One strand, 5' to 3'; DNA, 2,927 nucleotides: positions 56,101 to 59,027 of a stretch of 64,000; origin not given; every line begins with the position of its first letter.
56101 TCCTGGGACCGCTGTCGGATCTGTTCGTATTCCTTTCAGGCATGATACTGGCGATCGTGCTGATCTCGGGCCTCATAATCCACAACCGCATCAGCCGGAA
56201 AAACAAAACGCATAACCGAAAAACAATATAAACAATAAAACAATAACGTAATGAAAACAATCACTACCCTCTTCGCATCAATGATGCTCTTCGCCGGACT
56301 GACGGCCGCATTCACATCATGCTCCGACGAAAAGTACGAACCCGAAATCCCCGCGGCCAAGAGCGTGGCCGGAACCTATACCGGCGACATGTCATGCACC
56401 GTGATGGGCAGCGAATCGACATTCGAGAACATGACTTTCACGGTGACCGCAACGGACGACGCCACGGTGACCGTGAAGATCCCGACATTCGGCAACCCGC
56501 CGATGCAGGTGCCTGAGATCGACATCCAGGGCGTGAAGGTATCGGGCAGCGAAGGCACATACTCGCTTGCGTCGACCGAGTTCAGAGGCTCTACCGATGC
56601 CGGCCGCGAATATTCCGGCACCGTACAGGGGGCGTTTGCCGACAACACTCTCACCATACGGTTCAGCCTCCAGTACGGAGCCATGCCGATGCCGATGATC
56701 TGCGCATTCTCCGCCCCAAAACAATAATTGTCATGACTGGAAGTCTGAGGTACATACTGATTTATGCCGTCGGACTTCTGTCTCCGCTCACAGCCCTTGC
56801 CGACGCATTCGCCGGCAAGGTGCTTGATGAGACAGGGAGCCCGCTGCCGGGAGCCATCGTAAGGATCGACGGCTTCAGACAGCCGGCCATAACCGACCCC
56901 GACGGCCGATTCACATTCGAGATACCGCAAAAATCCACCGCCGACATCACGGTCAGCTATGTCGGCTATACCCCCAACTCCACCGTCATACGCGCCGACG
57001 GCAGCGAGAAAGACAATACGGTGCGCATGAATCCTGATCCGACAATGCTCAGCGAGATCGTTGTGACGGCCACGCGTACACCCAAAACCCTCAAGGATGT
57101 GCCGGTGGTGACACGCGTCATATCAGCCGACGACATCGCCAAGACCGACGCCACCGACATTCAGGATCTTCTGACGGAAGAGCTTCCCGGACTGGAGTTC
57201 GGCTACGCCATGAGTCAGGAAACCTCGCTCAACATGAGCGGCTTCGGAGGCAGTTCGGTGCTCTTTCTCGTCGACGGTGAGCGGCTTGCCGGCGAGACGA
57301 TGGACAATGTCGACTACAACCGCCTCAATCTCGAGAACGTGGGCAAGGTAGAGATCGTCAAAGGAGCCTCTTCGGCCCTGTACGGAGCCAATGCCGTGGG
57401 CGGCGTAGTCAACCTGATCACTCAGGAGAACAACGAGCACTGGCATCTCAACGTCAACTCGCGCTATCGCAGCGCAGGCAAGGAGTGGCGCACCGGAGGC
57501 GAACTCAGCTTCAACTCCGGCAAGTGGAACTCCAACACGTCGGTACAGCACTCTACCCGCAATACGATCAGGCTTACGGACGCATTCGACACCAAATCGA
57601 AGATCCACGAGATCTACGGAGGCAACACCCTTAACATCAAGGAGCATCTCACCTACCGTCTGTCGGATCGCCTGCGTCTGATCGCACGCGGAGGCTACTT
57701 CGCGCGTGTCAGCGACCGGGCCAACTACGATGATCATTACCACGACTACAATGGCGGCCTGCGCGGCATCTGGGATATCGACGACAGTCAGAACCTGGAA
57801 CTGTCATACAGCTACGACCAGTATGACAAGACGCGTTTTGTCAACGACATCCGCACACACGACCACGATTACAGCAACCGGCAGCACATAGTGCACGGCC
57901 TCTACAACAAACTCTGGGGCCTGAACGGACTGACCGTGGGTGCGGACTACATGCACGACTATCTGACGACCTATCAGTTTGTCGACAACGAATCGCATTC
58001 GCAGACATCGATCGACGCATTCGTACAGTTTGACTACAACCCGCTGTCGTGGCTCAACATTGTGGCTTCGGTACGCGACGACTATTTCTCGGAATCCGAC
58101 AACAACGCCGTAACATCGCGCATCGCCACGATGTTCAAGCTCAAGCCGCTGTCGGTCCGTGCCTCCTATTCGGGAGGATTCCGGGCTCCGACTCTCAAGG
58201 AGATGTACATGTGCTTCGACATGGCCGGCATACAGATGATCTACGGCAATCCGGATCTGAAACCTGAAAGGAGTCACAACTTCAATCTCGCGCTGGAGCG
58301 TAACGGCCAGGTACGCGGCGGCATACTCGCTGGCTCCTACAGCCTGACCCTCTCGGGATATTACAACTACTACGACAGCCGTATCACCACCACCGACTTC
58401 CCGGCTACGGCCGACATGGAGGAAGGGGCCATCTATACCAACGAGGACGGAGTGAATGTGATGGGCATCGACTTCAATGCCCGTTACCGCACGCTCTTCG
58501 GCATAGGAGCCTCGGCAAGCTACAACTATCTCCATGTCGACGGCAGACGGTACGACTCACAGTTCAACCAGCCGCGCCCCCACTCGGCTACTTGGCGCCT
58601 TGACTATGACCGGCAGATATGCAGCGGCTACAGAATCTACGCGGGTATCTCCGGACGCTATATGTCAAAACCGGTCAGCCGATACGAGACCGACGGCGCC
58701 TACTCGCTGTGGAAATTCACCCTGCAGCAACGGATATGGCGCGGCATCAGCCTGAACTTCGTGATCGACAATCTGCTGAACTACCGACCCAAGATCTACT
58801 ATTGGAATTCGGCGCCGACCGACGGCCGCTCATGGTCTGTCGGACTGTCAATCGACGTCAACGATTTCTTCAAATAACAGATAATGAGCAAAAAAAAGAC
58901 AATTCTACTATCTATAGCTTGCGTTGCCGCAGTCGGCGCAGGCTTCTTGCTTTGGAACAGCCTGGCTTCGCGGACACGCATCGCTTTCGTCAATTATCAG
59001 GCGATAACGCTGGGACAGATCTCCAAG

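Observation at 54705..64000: Variant hmu operon: PepSY-TM and a calycin-like lipoprotein replace hmuY ahead of hmuRSTU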

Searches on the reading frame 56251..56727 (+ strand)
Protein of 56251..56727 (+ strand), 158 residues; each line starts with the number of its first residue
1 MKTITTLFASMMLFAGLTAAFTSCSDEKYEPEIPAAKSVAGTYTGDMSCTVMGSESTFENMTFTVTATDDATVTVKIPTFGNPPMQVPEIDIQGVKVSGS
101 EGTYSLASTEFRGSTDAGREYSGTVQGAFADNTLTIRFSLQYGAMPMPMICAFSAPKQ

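Call 5: search_protein_families(library=pfam, proteins=[window:56251-56727:+], max_evalue=0.01)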
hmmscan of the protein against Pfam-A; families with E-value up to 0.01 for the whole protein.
window:56251-56727:+ (158 aa): 1 family
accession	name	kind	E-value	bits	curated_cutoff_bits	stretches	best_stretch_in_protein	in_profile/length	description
PF13944.12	Calycin_like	-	2e-21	77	30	1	39-154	1-122/124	Calycin-like beta-barrel domain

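Call 6: search_protein_families(library=ncbifam, proteins=[window:56251-56727:+], max_evalue=0.01)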
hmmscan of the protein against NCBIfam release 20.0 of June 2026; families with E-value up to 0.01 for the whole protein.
window:56251-56727:+ (158 aa): 0 families

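Call 20: find_homologous_proteins(query=window:56251-56727:+, max_evalue=0.001)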
Query window:56251-56727:+ (158 aa): 260 proteins with E <= 0.001 among 312 candidates; the best 120 are listed.
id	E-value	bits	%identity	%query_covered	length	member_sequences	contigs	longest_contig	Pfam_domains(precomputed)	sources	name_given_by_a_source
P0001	7.4e-96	336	99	100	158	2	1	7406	PF13944.13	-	-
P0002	7.6e-91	320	95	100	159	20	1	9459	PF13944.13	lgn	-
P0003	1.4e-81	289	86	100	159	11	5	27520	PF13944.13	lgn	-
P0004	8.3e-80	284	84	100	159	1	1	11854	PF13944.13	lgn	-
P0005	7.6e-66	239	67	100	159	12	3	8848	PF13944.13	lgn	-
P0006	1.2e-65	238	68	100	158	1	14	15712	PF13944.13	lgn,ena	-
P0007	7.5e-65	235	68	100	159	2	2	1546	PF13944.13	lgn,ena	-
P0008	4.4e-64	233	65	100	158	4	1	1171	PF13944.13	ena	-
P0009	6.7e-64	232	65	100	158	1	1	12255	PF13944.13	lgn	-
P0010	8.3e-64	232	65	100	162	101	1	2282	PF13944.13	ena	-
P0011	8.9e-64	232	66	100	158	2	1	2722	PF13944.13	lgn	-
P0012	2.4e-63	230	74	89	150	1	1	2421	PF13944.13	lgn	-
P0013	2.7e-63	230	66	100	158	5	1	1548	PF13944.13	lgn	-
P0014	1.7e-62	228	67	100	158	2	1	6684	PF13944.13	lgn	-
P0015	1.9e-62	228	67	100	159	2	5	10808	PF13944.13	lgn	-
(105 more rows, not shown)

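Call 43: search_solved_structures(query=A1, max_evalue=10, show_alignments=2)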
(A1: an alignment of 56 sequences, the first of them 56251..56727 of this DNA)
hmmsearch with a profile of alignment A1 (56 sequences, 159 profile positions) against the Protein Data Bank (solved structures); distinct sequences matched with E-value up to 10: 2.
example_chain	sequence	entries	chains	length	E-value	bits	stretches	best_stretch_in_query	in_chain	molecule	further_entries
3rwx_A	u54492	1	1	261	2.3e-16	63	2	35-158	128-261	Hypothetical bacterial outer membrane protein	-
5gy2_C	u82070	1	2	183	0.4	13.5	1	57-128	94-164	Flagellin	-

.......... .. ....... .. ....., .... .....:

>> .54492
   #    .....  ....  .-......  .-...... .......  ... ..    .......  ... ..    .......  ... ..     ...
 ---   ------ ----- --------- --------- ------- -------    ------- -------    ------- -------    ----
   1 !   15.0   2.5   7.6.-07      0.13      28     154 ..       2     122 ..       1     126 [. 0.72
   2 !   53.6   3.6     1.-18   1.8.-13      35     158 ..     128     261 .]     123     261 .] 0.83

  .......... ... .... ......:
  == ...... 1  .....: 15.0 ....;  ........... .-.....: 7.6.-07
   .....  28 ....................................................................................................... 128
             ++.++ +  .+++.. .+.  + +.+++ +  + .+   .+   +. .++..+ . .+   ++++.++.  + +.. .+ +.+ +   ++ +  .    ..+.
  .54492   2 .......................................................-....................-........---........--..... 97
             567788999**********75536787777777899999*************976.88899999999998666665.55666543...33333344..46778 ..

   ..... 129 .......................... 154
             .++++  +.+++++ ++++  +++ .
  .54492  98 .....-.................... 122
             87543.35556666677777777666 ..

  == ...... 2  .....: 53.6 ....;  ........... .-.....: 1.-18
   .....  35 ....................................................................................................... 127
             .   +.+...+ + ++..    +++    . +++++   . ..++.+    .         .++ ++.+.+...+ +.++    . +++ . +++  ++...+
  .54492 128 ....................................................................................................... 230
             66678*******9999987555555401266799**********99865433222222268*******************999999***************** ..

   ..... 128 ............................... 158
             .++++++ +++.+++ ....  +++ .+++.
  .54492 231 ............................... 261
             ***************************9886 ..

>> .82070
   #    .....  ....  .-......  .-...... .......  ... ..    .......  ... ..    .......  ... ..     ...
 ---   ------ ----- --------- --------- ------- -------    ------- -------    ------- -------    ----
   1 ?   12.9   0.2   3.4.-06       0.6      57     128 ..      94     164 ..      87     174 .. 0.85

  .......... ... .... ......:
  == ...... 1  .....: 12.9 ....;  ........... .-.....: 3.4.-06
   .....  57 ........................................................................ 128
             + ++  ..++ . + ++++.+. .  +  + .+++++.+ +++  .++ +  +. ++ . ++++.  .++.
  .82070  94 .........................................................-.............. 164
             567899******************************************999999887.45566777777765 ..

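Call 51: predict_structure(alignment_id=A1)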
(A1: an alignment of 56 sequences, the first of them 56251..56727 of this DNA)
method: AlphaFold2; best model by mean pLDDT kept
length: 158 residues; sequences in the alignment: 56
mean_pLDDT: 86.6   pTM: 0.76
mean pLDDT of the five models: 86.6, 86.3, 86.2, 86.2, 85.9
residues with pLDDT >= 90: 117; 70-90: 10; 50-70: 4; < 50: 27
segments of 3 or more residues with pLDDT < 50: 1-26
pLDDT, mean of each block of 10 residues (from residue 1): 44 45 48 92 98 94 98 98 93 98 97 94 98 98 92 98
secondary structure, 60 per line:
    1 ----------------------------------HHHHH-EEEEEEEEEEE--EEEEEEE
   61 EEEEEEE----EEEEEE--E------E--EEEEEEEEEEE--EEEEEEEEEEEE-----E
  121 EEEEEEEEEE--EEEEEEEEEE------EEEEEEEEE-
elements in order: H35-39 E41-51 E54-67 E72-77 E90-100 E103-114 E120-130 E133-142 E149-157

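Call 54: fold_search(model_id=the predicted structure, library=pdb)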
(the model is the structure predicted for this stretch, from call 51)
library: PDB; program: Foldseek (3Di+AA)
matches with E <= 10: 830; with E <= 0.001: 1
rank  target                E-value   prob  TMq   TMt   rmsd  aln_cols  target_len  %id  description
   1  3rwx                  1.0e-07  1.00  0.69  0.44   3.3       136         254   18  Crystal structure of a putative outer membrane protein (BF2706) from Bacteroides fragilis NCTC 9343 at 2.40 A resolution (released 2011-06-08)
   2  2wwp_A                1.8e-03  1.00  0.34  0.36   7.4       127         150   16  Crystal structure of the human lipocalin-type prostaglandin D synthase (released 2010-01-12)
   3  4ors_B                4.8e-03  0.99  0.34  0.33   7.7       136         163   17  Three-dimensional structure of the C65A mutant of Human lipocalin-type Prostaglandin D Synthase apo-form (released 2014-08-06)
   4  4imn                  7.9e-03  0.99  0.35  0.35   7.7       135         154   16  Crystal structure of wild type human Lipocalin PGDS bound with PEG MME 2000 (released 2013-03-20)
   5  8amc_C                1.1e-02  0.98  0.33  0.34   8.0       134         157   11  Crystal Structure of cat allergen Fel d 4 (released 2023-08-16)
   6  4imo                  1.1e-02  0.98  0.34  0.35   7.6       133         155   15  Crystal structure of wild type human Lipocalin PGDS in complex with substrate analog U44069 (released 2013-03-20)
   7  2czu_B                1.3e-02  0.98  0.35  0.35   7.6       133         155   13  lipocalin-type prostaglandin D synthase (released 2006-10-03)
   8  6s8v_A                1.3e-02  0.97  0.34  0.32   8.2       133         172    9  Structure of the high affinity Anticalin P3D11 in complex with the human CD98 heavy chain ectodomain (released 2020-03-04)
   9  6nre                  1.9e-02  1.00  0.39  0.39   6.7       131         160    7  Monomeric Lipocalin Can F 6 (released 2019-09-25)
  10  2fr2                  2.1e-02  0.99  0.43  0.42  10.6       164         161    8  Crystal Structure of Rv2717c from M. tuberculosis (released 2006-01-31)
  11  1jv4                  2.5e-02  1.00  0.39  0.40   6.1       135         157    9  Crystal structure of recombinant major mouse urinary protein (rmup) at 1.75 A resolution (released 2001-12-05)
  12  4ors_A                2.5e-02  0.98  0.37  0.36   7.1       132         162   14  Three-dimensional structure of the C65A mutant of Human lipocalin-type Prostaglandin D Synthase apo-form (released 2014-08-06)
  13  1i06                  2.8e-02  0.99  0.39  0.39   6.6       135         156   10  CRYSTAL STRUCTURE OF MOUSE MAJOR URINARY PROTEIN (MUP-I) COMPLEXED WITH SEC-BUTYL-THIAZOLINE (released 2001-02-14)
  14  3qkg                  2.8e-02  0.99  0.37  0.36   7.2       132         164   10  Crystal structure of alpha-1-microglobulin at 2.3 A resolution (released 2012-02-08)
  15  4gdz                  3.0e-02  0.95  0.34  0.35  11.2       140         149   13  Crystal structure of a DUF4251 family protein (BACEGG_02002) from Bacteroides eggerthii DSM 20697 at 1.95 A resolution (released 2012-08-22)
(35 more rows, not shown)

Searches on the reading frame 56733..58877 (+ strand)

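Call 5: search_protein_families(library=pfam, proteins=[window:56733-58877:+], max_evalue=0.01)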
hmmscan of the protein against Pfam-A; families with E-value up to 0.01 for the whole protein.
window:56733-58877:+ (714 aa): 5 families
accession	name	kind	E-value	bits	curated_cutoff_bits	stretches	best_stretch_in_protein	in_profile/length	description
PF00593.30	TonB_dep_Rec_b-barrel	-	3.5e-34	119.9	27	1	319-681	35-436/436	TonB dependent receptor-like, beta-barrel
PF07715.20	Plug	-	2.6e-24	86.2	23.9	1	120-225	2-107/107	TonB-dependent Receptor Plug Domain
PF13715.12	CarbopepD_reg_2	-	3.6e-15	56.2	32.2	1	27-111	2-88/88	CarboxypepD_reg-like domain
PF13620.12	CarboxypepD_reg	-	4.3e-12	46.6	32.3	1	27-96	3-78/82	Carboxypeptidase regulatory-like domain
PF15976.11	CooC_C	-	0.00092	19.6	29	1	26-71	19-62/93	CS1-pili formation C-terminal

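Call 6: search_protein_families(library=ncbifam, proteins=[window:56733-58877:+], max_evalue=0.01)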
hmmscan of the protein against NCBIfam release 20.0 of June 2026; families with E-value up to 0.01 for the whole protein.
window:56733-58877:+ (714 aa): 27 families (the best 25 are shown)
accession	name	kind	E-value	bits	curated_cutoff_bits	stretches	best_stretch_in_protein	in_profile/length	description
TIGR01785.1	TonB-hemin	subfamily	1.9e-48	165.4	316.85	2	106-374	1-235/677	TonB-dependent heme/hemoglobin receptor family protein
TIGR01786.1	TonB-hemlactrns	subfamily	7.1e-48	163.5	323.75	2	108-448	2-295/719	TonB-dependent hemoglobin/transferrin/lactoferrin family receptor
TIGR01779.1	TonB-B12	equivalog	1.8e-37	129.2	599.7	1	104-695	27-602/614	TonB-dependent vitamin B12 receptor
TIGR04056.1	OMP_RagA_SusC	subfamily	1.1e-36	126.6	368.25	1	27-460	4-447/981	SusC/RagA family TonB-linked outer membrane protein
NF007926.1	PRK10641.1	equivalog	8.8e-33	113.7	836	2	107-242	28-165/617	TonB-dependent vitamin B12 receptor BtuB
NF010010.0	PRK13483.1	equivalog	1.3e-30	106.1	927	2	102-243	30-175/660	ligand-gated channel protein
NF007478.2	PRK10064.1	equivalog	2.5e-26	92.1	745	2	108-243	32-170/663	catecholate siderophore receptor CirA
TIGR01783.1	TonB-siderophor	subfamily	2.1e-22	79.5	223.5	2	123-242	2-119/649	TonB-dependent siderophore receptor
NF053590.1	TonB_dep_TOL0244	equivalog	5.3e-22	78.2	645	1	106-685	10-579/604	TOL_0244 family TonB-dependent receptor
NF010038.0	PRK13513.1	equivalog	1.4e-19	70.1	942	1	104-243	33-177/659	ligand-gated channel protein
NF050067.1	TonBEntbctnRecCfrA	equivalog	5.1e-19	68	1200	2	101-244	21-171/698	TonB-dependent ferric enterobactin receptor CfrA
NF010011.0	PRK13484.1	equivalog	1.8e-16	59.5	1197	2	108-239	32-168/682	IreA family TonB-dependent siderophore receptor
NF052649.1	TonRcptRhtA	equivalog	2e-14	52.8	1100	1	88-274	23-216/744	TonB-dependent siderophore receptor RhtA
NF010051.0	PRK13528.1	subfamily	8e-14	50.8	583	1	94-242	24-183/727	FepA family TonB-dependent siderophore receptor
TIGR01782.1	TonB-Xanth-Caul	subfamily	8.4e-14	50.8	310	2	125-376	25-279/868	TonB-dependent receptor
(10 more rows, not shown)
